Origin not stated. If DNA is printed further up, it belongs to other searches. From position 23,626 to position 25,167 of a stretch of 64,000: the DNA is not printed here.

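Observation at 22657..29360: Seven-gene operon with no frameshifts: two-permease ABC importer + embedded enoyl-CoA hydratase + cytoplasmic LVIVD-like beta-propeller + CobW/G3E metallochaperone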

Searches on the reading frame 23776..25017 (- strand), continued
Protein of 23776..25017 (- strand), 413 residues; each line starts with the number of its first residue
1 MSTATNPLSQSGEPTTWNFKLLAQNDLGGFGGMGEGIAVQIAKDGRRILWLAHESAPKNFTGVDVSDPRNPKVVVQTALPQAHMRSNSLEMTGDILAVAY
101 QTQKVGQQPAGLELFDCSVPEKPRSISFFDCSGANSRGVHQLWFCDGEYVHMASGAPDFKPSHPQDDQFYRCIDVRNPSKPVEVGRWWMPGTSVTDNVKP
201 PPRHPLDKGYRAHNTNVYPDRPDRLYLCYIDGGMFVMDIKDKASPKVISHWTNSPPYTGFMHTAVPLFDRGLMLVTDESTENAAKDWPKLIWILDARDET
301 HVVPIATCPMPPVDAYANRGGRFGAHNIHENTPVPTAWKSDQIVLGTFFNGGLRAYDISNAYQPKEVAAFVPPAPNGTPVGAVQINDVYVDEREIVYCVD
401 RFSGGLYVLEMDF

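Call 55: get_annotated_region(hit=H7, flank=9000)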
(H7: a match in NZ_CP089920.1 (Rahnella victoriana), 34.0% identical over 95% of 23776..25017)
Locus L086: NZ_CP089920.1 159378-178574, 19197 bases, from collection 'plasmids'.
description: Rahnella victoriana strain JZ-GX1 plasmid unnamed1, complete sequence
organism: Rahnella victoriana (NCBI taxid 1510570)
taxonomy: Bacteria; Pseudomonadota; Gammaproteobacteria; Enterobacterales; Yersiniaceae; Rahnella; Rahnella victoriana
host: -; source: single cell,soil; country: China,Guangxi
typing (MOB-suite, as given by PLSDB): non-mobilizable; replicon rep_cluster_1067
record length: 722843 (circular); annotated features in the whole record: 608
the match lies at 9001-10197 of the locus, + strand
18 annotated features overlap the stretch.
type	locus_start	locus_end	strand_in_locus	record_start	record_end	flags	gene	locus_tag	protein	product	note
CDS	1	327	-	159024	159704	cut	-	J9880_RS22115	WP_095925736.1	oligogalacturonate-specific porin KdgM family protein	-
CDS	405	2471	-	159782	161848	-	-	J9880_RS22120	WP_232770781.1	right-handed parallel beta-helix repeat-containing protein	-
CDS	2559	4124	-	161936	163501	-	-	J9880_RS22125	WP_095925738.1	MFS transporter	GO:0055085 - transmembrane transport [Evidence IEA]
CDS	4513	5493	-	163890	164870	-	-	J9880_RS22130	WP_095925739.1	VirK/YbjX family protein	-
CDS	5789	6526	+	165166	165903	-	-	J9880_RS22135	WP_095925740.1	acid phosphatase PhoC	-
CDS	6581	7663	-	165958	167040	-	-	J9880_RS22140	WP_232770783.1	oxidoreductase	-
CDS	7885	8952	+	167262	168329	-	-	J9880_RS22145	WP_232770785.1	sugar ABC transporter substrate-binding protein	-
CDS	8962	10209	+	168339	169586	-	-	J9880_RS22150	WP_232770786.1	LVIVD repeat-containing protein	-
CDS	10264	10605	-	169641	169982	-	-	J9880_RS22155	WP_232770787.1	DUF2645 family protein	-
CDS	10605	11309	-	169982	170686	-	-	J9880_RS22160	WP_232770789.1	hypothetical protein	-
CDS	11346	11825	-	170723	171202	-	-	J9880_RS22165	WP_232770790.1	Hcp family type VI secretion system effector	GO:0033103 - protein secretion by the type VI secretion system [Evidence IEA]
CDS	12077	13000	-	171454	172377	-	-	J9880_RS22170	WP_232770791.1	DMT family transporter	GO:0055085 - transmembrane transport [Evidence IEA]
CDS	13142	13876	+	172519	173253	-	-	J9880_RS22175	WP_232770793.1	2-phosphosulfolactate phosphatase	-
CDS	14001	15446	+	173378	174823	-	-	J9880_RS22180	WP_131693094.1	DHA2 family efflux MFS transporter permease subunit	GO:0009410 - response to xenobiotic stimulus [Evidence IEA]; GO:0006855 - xenobiotic transmembrane transport [Evidence ...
CDS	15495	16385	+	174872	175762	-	-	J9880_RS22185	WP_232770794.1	dihydrodipicolinate synthase family protein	GO:0009436 - glyoxylate catabolic process [Evidence IEA]; GO:0071704 - organic substance metabolic process [Evidence ...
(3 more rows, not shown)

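Call 56: get_annotated_region(hit=H6, flank=9000)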
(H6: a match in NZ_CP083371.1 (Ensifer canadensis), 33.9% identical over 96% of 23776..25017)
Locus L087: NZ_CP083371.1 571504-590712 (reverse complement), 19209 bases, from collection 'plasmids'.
description: Ensifer canadensis strain T173 plasmid pT173e, complete sequence
organism: Ensifer canadensis (NCBI taxid 555315)
taxonomy: Bacteria; Pseudomonadota; Alphaproteobacteria; Hyphomicrobiales; Rhizobiaceae; Ensifer; Ensifer canadensis
host: -; source: Melilotus albus,Cell Culture; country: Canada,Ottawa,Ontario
typing (MOB-suite, as given by PLSDB): non-mobilizable; mating-pair formation MPF_T
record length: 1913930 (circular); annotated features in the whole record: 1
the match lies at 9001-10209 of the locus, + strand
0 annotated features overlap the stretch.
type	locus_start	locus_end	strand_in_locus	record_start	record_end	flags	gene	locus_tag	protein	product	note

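Call 57: find_encoding_contigs(protein=P0190, flank=8000, max_places=3)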
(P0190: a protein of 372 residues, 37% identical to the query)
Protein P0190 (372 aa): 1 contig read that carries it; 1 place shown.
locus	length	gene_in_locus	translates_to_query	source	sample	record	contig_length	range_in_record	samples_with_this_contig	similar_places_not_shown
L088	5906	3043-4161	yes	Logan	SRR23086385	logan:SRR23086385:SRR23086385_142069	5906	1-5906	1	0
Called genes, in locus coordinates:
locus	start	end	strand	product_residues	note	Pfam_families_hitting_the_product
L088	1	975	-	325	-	?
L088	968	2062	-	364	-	PF09663:Amido_AtzD_TrzD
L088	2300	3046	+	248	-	PF00106:adh_short, PF08659:KR, PF23441:SDR, PF13561:adh_short_C2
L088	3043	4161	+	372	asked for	PF08309:LVIVD (faint)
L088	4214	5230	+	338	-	PF02492:cobW, PF07683:CobW_C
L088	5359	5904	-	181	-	?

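Call 58: find_encoding_contigs(protein=P0137, flank=8000, max_places=3)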
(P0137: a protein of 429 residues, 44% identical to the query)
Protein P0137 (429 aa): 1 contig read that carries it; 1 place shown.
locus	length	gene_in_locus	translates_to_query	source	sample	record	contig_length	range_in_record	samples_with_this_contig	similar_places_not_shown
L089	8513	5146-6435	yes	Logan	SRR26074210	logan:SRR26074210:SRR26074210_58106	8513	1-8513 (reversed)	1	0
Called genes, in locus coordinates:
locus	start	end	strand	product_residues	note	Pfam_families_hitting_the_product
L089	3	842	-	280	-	?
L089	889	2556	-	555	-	PF00496:SBP_bac_5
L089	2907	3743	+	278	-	PF02633:Creatininase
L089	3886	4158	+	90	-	PF12852:Cupin_6 (weak), PF07883:Cupin_2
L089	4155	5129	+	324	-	PF00389:2-Hacid_dh, PF02826:2-Hacid_dh_C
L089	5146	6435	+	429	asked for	PF08309:LVIVD (faint)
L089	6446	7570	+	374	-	PF01408:GFO_IDH_MocA, PF02894:GFO_IDH_MocA_C, PF22725:GFO_IDH_MocA_C3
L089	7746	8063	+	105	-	-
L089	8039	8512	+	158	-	?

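Call 69: search_protein_families(library=pfam, proteins=[L061:1721-2752:+, L061:2861-3841:+, L061:3909-4877:-, L061:6241-6678:+, L061:10362-11876:-, L044:5951-6907:-, L044:4251-5051:-, L044:2341-3597:-, L044:10241-11167:-, L044:11273-12103:+], max_evalue=0.0001)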
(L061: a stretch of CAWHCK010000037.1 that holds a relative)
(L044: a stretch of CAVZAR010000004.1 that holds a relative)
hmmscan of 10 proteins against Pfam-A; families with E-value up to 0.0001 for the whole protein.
L061:1721-2752:+ (343 aa): 1 family
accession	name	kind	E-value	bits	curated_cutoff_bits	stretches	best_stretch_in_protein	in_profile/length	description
PF03401.19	TctC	-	1.8e-68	231.4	27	1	66-338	1-273/274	Tripartite tricarboxylate transporter family receptor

L061:2861-3841:+ (326 aa): 1 family
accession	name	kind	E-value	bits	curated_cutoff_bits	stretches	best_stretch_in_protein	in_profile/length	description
PF03401.19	TctC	-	6.6e-69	232.9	27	1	48-322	2-274/274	Tripartite tricarboxylate transporter family receptor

L061:3909-4877:- (322 aa): 0 families

L061:6241-6678:+ (145 aa): 1 family
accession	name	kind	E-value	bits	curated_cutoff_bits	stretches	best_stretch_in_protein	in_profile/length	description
PF03401.19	TctC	-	2.8e-16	60.3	27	1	3-140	135-273/274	Tripartite tricarboxylate transporter family receptor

L061:10362-11876:- (504 aa): 1 family
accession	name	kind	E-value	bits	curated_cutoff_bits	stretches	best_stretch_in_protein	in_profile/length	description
PF04909.20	Amidohydro_2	-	8.7e-13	49.1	26.4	1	260-461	122-289/289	Amidohydrolase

L044:5951-6907:- (318 aa): 5 families
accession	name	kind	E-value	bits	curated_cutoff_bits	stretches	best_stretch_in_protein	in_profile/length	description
PF03446.21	NAD_binding_2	-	9.3e-41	140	21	1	7-164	1-159/161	NAD binding domain of 6-phosphogluconate dehydrogenase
PF14833.11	NAD_binding_11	-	1.5e-17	64.4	30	1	172-270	4-103/122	NAD-binding of NADP-dependent 3-hydroxyisobutyrate dehydrogenase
PF01488.26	Shikimate_DH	-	1.9e-07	31.7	24.3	1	5-78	12-93/138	Shikimate / quinate 5-dehydrogenase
PF03807.23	F420_oxidored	-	2.8e-07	31.5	21.6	1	7-66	1-65/94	NADP oxidoreductase coenzyme F420-dependent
PF02826.25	2-Hacid_dh_C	-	6.3e-06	26.1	25.1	1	6-72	37-103/178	D-isomer specific 2-hydroxyacid dehydrogenase, NAD binding domain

L044:4251-5051:- (266 aa): 8 families
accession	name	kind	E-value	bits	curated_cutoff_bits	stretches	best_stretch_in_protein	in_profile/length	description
PF13417.12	GST_N_3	-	1.3e-16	61.1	22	1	17-92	1-73/75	Glutathione S-transferase, N-terminal domain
PF13409.12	GST_N_2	-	4.5e-16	59.7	25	1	23-88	2-69/70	Glutathione S-transferase, N-terminal domain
PF02798.26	GST_N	-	1.3e-13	51.5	20.9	1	13-88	1-76/76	Glutathione S-transferase, N-terminal domain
PF13410.11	GST_C_2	-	7.9e-12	45.5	24.9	1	167-233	2-68/69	Glutathione S-transferase, C-terminal domain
PF00043.30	GST_C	-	7.7e-09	36.1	20.7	1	159-239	14-93/93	Glutathione S-transferase, C-terminal domain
PF14497.11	GST_C_3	-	1.3e-07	32.2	21.6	1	171-240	26-96/104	Glutathione S-transferase, C-terminal domain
PF22041.1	GST_C_7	-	6e-07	29.9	27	1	154-234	45-128/140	Glutathione S-transferase, C-terminal domain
PF17172.10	GST_N_4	-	6.1e-05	24.1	30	0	61-121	29-89/99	Glutathione S-transferase N-terminal domain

L044:2341-3597:- (418 aa): 2 families
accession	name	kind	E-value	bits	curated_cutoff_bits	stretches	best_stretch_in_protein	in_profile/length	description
PF00355.32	Rieske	-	7.8e-18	64.6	20.3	1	27-109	2-83/88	Rieske [2Fe-2S] domain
PF19301.5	LigXa_C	-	3.9e-14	52.9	27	1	302-355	206-259/304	LigXa C-terminal domain like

L044:10241-11167:- (308 aa): 1 family
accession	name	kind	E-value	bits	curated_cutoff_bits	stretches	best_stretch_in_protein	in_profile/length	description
PF02219.23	MTHFR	-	1.4e-37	130.1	24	1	8-296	2-284/287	Methylenetetrahydrofolate reductase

L044:11273-12103:+ (276 aa): 1 family
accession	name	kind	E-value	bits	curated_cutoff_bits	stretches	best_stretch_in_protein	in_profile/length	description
PF01144.29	CoA_trans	-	5.9e-14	52.4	23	1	7-224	3-216/217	Coenzyme A transferase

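Call 74: find_related_loci(query=A4, collection=metagenome_contigs, flank=6000)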
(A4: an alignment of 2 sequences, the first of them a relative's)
Query A4 (418 aa) in metagenome_contigs; peptide patterns used: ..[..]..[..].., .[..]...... (x = any residue, [..] = any of these).
600 stretches matched a pattern (row limit reached: there are more); 479 encode a relative of the query (tblastn E <= 1e-3); the best 80 are kept; 80 distinct loci.
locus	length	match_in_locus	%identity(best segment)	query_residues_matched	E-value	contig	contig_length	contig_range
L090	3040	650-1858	42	8-418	4e-108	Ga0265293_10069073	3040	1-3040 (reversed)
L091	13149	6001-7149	43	26-418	1e-103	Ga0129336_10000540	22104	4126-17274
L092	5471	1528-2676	43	26-418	1e-103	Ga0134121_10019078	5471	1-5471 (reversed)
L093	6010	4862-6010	43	26-418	2e-103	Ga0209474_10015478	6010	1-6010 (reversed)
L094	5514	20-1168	42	26-418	2e-103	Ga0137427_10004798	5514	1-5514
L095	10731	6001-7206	42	8-417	8e-104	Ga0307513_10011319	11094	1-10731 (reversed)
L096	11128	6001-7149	43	26-418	3e-103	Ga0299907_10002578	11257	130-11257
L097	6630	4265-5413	43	26-418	3e-103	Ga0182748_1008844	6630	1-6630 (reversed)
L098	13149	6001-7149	44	26-418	3e-103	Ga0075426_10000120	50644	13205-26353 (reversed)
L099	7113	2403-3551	43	26-418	3e-103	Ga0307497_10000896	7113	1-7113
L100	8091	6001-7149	44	26-418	7e-103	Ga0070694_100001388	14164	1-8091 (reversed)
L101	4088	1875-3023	43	26-418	1e-103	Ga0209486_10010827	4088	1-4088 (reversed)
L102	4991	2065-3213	44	26-418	5e-103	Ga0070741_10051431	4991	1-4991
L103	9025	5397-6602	42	9-418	9e-103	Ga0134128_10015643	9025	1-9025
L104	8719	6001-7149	43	26-418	6e-103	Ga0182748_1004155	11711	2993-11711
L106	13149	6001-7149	43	26-418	1e-102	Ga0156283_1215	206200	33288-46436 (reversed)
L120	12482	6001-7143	44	26-416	5e-101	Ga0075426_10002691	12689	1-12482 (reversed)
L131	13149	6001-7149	42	26-418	9e-100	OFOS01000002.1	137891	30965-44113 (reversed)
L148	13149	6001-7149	41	26-418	2e-98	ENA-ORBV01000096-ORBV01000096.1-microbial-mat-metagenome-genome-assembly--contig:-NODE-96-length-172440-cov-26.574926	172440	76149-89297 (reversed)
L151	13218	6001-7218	42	3-416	7e-98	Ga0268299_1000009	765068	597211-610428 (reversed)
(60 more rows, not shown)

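Call 78: search_protein_families(library=pfam, proteins=[L091:2717-3823:+, L091:3860-4858:+, L091:4896-5870:+, L091:8960-9946:+, L091:10057-11124:+, L131:2146-3108:+, L131:3129-3902:-, L131:4793-5782:-, L131:8230-9192:-, L131:9283-10416:+], max_evalue=0.0001)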
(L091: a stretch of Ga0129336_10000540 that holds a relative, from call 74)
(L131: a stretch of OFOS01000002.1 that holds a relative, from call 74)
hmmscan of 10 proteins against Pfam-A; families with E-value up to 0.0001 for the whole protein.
L091:2717-3823:+ (368 aa): 1 family
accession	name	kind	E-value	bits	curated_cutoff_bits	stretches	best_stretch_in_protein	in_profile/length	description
PF04909.20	Amidohydro_2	-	8.5e-32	111.5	26.4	1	97-366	32-289/289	Amidohydrolase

L091:3860-4858:+ (332 aa): 1 family
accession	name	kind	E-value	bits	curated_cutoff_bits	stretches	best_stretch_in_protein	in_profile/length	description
PF03401.19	TctC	-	5.6e-67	226.6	27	1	56-328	2-273/274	Tripartite tricarboxylate transporter family receptor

L091:4896-5870:+ (324 aa): 1 family
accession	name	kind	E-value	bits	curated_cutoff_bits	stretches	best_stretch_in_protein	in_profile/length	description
PF03401.19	TctC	-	2.4e-75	254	27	1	48-320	2-273/274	Tripartite tricarboxylate transporter family receptor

L091:8960-9946:+ (328 aa): 3 families
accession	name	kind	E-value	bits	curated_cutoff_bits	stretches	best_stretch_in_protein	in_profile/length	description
PF00107.32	ADH_zinc_N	-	2.1e-24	86.3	31.8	1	155-278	1-119/129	Zinc-binding dehydrogenase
PF13602.12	ADH_zinc_N_2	-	1.4e-19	71.7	27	1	190-323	4-131/134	Zinc-binding dehydrogenase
PF08240.17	ADH_N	-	3e-15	56.8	23.5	1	30-103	1-74/104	Alcohol dehydrogenase GroES-like domain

L091:10057-11124:+ (355 aa): 1 family
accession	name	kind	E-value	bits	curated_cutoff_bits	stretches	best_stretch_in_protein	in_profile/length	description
PF03480.18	DctP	-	9.5e-26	91.2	23.4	1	53-312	18-275/286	Bacterial extracellular solute-binding protein, family 7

L131:2146-3108:+ (320 aa): 4 families
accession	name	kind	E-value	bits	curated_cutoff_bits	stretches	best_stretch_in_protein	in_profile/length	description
PF03446.21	NAD_binding_2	-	2e-30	106.4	21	1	20-169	2-154/161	NAD binding domain of 6-phosphogluconate dehydrogenase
PF14833.11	NAD_binding_11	-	4e-23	82.4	30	1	178-298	1-121/122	NAD-binding of NADP-dependent 3-hydroxyisobutyrate dehydrogenase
PF02826.25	2-Hacid_dh_C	-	1.4e-07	31.5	25.1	1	11-86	30-104/178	D-isomer specific 2-hydroxyacid dehydrogenase, NAD binding domain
PF03807.23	F420_oxidored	-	4.3e-07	30.9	21.6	1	20-96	2-80/94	NADP oxidoreductase coenzyme F420-dependent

L131:3129-3902:- (257 aa): 1 family
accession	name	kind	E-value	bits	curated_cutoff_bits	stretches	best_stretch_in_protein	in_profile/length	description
PF00440.29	TetR_N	-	2.2e-13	50.2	24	1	44-88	1-46/47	Bacterial regulatory proteins, tetR family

L131:4793-5782:- (329 aa): 1 family
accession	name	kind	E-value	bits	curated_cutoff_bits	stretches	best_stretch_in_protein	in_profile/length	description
PF03401.19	TctC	-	3e-59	201.2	27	1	54-325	2-273/274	Tripartite tricarboxylate transporter family receptor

L131:8230-9192:- (320 aa): 5 families
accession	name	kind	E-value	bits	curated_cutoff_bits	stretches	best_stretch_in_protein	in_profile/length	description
PF03446.21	NAD_binding_2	-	8e-38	130.4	21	1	27-185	2-161/161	NAD binding domain of 6-phosphogluconate dehydrogenase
PF14833.11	NAD_binding_11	-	1.5e-16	61.2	30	1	188-308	1-117/122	NAD-binding of NADP-dependent 3-hydroxyisobutyrate dehydrogenase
PF03807.23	F420_oxidored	-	5.6e-07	30.5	21.6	1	27-86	2-65/94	NADP oxidoreductase coenzyme F420-dependent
PF02826.25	2-Hacid_dh_C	-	1.6e-06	28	25.1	1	24-89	36-100/178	D-isomer specific 2-hydroxyacid dehydrogenase, NAD binding domain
PF01488.26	Shikimate_DH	-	4.3e-05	24.1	24.3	0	24-66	12-55/138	Shikimate / quinate 5-dehydrogenase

L131:9283-10416:+ (377 aa): 1 family
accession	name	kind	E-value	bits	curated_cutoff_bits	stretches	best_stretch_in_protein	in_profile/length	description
PF04909.20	Amidohydro_2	-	1.5e-45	156.6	26.4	1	48-374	1-288/289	Amidohydrolase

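Call 79: search_protein_families(library=pfam, proteins=[L106:2057-3352:+, L106:3435-4190:-, L106:4187-4915:-, L106:8048-9037:+, L106:10861-12150:+, L098:4379-5131:-, L098:7188-8054:+, L098:8062-11997:+, L151:4890-5861:-, L151:2631-3971:+], max_evalue=0.0001)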
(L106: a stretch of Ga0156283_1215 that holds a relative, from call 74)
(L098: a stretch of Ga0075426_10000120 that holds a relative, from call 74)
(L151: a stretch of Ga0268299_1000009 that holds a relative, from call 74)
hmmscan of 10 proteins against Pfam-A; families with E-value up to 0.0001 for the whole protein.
L106:2057-3352:+ (431 aa): 1 family
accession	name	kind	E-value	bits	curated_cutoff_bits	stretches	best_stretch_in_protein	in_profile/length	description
PF02219.23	MTHFR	-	8.5e-07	29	24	1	200-370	57-229/287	Methylenetetrahydrofolate reductase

L106:3435-4190:- (251 aa): 3 families
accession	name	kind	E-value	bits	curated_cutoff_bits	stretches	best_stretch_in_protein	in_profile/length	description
PF00106.31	adh_short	-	2.4e-50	171.2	26.6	1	6-197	1-190/195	short chain dehydrogenase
PF13561.12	adh_short_C2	-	3.1e-37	128.8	27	1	12-227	1-217/236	Enoyl-(Acyl carrier protein) reductase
PF08659.16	KR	-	5.5e-08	33.4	22.6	1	8-116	3-115/180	KR domain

L106:4187-4915:- (242 aa): 6 families
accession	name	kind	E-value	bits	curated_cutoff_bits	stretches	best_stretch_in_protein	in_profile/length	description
PF00561.26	Abhydrolase_1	-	5e-30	105.4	25.8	1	8-226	1-244/245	alpha/beta hydrolase fold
PF12697.13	Abhydrolase_6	-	6.9e-27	96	26.3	1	10-233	1-217/217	Alpha/beta hydrolase family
PF12146.15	Hydrolase_4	-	2.9e-20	73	27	1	9-221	6-233/239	Serine aminopeptidase, S33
PF03096.20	Ndr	-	1.7e-06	27.4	23.3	1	56-239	82-277/283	Ndr family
PF08386.16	Abhydrolase_4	-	2.5e-06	28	21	1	178-238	31-91/103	TAP-like protein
PF06821.19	Ser_hydrolase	-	7.1e-05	23.2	22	0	166-225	100-158/172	Serine hydrolase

L106:8048-9037:+ (329 aa): 1 family
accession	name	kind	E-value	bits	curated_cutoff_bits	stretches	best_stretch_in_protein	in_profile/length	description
PF03401.19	TctC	-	5.1e-74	249.7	27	1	53-325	2-273/274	Tripartite tricarboxylate transporter family receptor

L106:10861-12150:+ (429 aa): 1 family
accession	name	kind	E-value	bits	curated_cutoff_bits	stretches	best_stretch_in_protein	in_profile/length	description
PF01042.26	Ribonuc_L-PSP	-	2.9e-25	89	27.3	2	309-407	14-104/121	Endoribonuclease L-PSP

L098:4379-5131:- (250 aa): 3 families
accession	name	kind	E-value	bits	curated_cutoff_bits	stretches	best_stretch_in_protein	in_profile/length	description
PF00106.31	adh_short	-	1.4e-51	175.2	26.6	1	5-198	1-192/195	short chain dehydrogenase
PF13561.12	adh_short_C2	-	1.1e-38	133.6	27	1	11-226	1-217/236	Enoyl-(Acyl carrier protein) reductase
PF08659.16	KR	-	2.1e-07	31.5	22.6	1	7-117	3-117/180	KR domain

L098:7188-8054:+ (288 aa): 0 families

L098:8062-11997:+ (1311 aa): 10 families
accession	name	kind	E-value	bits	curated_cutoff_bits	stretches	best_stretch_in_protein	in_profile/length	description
PF00563.25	EAL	-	4.7e-75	252.4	31.3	1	1055-1289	3-236/236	EAL domain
PF00990.26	GGDEF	-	1.4e-50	171.6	23.8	1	877-1033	1-160/161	Diguanylate cyclase, GGDEF domain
PF13426.13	PAS_9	-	8e-33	113.2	27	2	486-587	4-103/103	PAS domain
PF08448.16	PAS_4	-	7.4e-28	97.4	23.1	2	481-590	3-110/110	PAS fold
PF00989.32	PAS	-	7.6e-24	84.3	22.6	1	474-585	2-113/113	PAS fold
PF08447.18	PAS_3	-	7.5e-23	81.1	25.6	1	497-580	3-87/89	PAS fold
PF13185.12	GAF_2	-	1e-17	65.1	28.6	1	320-459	7-135/136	GAF domain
PF13188.13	PAS_8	-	7.8e-16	57.8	21.8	2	473-524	1-53/65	PAS domain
PF00072.30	Response_reg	-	3e-12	47.1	30.2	1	70-158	20-107/111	Response regulator receiver domain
PF01590.32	GAF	-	1.2e-09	39.2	22.4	1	336-459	13-133/133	GAF domain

L151:4890-5861:- (323 aa): 1 family
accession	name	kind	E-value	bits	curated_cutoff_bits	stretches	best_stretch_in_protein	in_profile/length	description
PF03401.19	TctC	-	1e-57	196.2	27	1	49-319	3-273/274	Tripartite tricarboxylate transporter family receptor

L151:2631-3971:+ (446 aa): 3 families
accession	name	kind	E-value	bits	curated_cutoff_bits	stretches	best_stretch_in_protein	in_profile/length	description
PF00107.32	ADH_zinc_N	-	1.9e-23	83.3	31.8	1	273-373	1-101/129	Zinc-binding dehydrogenase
PF13602.12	ADH_zinc_N_2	-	1.1e-21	78.6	27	1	306-444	2-134/134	Zinc-binding dehydrogenase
PF08240.17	ADH_N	-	1.8e-16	60.7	23.5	1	149-232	1-104/104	Alcohol dehydrogenase GroES-like domain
